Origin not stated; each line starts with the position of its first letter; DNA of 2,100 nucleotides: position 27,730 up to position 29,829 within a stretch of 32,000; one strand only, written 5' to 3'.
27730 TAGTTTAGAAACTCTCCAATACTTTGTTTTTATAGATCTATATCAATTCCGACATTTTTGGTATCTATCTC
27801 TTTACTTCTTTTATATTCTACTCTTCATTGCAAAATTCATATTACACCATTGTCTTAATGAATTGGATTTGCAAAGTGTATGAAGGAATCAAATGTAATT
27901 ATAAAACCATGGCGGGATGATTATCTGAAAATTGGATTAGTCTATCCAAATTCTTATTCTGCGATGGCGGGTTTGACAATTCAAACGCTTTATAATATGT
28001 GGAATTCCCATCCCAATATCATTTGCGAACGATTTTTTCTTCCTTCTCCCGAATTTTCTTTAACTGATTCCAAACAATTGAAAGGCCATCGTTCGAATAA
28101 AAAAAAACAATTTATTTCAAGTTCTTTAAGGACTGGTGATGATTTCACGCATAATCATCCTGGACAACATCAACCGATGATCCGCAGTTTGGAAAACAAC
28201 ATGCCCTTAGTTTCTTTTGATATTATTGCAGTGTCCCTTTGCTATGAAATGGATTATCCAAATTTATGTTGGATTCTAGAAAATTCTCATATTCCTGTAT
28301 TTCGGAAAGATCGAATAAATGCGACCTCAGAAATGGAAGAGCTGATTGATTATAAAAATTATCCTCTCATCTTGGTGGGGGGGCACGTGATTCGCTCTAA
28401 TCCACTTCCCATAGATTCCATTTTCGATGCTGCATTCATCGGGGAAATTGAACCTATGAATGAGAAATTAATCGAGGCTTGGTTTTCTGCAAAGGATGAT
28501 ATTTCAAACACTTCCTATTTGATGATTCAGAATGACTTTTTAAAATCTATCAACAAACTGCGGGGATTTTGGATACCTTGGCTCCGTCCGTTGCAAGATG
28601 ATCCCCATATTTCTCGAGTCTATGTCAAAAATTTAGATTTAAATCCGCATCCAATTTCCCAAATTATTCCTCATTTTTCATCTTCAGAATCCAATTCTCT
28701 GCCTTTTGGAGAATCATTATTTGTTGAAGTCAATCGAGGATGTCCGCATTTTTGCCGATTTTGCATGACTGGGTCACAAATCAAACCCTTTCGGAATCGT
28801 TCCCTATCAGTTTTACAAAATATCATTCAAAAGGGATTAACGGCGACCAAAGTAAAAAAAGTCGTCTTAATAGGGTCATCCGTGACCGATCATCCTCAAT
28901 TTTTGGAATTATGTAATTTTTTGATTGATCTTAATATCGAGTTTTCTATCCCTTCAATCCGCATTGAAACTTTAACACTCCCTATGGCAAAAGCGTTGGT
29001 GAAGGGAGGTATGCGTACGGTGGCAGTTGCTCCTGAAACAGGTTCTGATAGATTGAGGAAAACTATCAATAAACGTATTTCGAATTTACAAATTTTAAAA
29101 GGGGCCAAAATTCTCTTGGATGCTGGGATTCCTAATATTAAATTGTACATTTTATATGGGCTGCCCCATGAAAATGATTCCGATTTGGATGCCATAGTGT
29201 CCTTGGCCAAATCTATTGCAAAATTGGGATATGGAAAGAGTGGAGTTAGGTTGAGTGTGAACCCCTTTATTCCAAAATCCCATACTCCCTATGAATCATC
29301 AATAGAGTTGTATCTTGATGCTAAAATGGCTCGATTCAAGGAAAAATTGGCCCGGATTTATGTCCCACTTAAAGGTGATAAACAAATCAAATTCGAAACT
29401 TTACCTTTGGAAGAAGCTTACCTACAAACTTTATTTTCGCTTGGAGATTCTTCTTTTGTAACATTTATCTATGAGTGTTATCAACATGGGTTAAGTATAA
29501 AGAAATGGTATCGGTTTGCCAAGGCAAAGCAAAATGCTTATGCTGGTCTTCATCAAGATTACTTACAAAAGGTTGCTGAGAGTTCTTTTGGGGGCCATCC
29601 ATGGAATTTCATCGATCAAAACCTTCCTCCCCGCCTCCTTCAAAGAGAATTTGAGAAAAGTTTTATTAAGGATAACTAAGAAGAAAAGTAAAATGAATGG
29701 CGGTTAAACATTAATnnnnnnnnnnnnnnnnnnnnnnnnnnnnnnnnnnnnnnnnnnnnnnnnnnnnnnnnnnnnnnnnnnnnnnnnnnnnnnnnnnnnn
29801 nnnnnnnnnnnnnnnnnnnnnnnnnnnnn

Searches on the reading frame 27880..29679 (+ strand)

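Call 8: search_protein_families(library=pfam, proteins=[window:27880-29679:+], max_evalue=0.001)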
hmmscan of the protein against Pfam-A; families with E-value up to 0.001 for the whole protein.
window:27880-29679:+ (599 aa): 2 families
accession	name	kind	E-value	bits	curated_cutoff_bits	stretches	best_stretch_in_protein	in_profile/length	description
PF19864.5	Radical_SAM_N2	-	2.1e-28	99.1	29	1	96-233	33-151/151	Radical SAM proteins, N-terminal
PF04055.27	Radical_SAM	-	1.8e-23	84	29.5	1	283-442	2-165/166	Radical SAM superfamily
